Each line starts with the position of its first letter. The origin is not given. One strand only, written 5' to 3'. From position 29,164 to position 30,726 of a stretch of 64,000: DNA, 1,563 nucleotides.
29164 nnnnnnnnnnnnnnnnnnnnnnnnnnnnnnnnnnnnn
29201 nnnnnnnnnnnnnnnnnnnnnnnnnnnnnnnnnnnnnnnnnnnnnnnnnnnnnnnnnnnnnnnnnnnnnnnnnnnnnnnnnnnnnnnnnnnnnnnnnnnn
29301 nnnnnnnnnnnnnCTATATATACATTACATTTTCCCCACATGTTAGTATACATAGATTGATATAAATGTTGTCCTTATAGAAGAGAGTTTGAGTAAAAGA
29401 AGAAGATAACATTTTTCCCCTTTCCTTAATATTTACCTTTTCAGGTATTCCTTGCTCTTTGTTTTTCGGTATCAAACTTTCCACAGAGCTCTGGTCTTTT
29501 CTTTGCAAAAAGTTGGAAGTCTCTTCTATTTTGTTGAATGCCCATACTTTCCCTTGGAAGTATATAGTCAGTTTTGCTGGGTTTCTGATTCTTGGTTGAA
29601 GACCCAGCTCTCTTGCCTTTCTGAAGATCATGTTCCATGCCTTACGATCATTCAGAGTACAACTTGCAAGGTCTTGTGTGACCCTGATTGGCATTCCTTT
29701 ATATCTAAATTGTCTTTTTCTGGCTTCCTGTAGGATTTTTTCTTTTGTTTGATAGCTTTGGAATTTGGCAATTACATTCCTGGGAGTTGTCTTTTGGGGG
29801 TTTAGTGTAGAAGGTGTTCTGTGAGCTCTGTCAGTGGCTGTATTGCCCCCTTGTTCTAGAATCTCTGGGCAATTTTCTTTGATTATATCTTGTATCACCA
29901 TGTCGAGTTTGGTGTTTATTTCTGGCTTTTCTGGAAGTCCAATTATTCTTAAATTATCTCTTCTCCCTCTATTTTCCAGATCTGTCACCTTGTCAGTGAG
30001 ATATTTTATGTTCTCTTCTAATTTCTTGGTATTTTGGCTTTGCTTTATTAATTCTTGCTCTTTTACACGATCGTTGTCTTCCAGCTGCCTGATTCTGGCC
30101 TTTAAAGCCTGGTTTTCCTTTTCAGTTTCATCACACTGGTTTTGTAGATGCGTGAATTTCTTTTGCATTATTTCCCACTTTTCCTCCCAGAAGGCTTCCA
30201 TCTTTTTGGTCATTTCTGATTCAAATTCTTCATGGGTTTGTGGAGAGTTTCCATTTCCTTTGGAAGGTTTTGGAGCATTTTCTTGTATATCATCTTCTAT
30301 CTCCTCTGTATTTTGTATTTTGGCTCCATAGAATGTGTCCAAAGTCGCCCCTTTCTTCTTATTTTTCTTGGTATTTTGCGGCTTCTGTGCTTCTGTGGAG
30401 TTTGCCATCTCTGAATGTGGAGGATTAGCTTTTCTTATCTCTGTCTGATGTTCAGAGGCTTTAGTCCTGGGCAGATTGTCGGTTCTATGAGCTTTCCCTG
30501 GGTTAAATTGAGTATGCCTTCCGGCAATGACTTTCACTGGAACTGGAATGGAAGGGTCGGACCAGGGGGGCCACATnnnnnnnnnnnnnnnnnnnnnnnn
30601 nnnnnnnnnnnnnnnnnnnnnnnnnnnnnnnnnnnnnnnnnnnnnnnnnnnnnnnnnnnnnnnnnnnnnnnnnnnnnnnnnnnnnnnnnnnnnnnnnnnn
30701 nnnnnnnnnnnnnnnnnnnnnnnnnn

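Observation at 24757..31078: Full-length L1 with an intact 1266-aa ORF2, an ORF1 damaged only at its tail, and 100-bp 5'UTR monomers, antisense in a PARP4 intron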

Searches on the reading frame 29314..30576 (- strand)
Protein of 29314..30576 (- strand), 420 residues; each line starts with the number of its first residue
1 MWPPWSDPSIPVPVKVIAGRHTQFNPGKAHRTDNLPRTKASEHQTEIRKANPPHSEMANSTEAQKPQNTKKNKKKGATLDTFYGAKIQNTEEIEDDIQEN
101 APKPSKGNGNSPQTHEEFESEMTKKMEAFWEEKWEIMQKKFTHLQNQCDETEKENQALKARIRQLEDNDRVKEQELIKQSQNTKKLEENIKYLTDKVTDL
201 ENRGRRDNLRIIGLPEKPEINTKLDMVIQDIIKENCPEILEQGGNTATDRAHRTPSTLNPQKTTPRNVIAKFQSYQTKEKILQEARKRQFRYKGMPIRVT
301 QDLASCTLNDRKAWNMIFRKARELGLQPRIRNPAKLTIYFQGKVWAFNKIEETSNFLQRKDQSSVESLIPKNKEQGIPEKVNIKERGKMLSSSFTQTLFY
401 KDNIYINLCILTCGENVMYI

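Call 5: search_protein_families(library=pfam, proteins=[window:29314-30576:-], max_evalue=0.01)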
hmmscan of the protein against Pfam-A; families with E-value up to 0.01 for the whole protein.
window:29314-30576:- (420 aa): 3 families
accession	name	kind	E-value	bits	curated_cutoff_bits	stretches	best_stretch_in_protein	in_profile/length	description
PF02994.20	Transposase_22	-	2.5e-16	60.2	22.4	1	206-302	1-98/98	L1 transposable element RBD-like domain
PF17490.7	Tnp_22_dsRBD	-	0.00019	21.8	22.2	1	307-347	3-43/65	L1 transposable element dsRBD-like domain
PF20492.3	ERM_helical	-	0.0094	16.4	40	1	150-203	3-56/120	Ezrin/radixin/moesin, alpha-helical domain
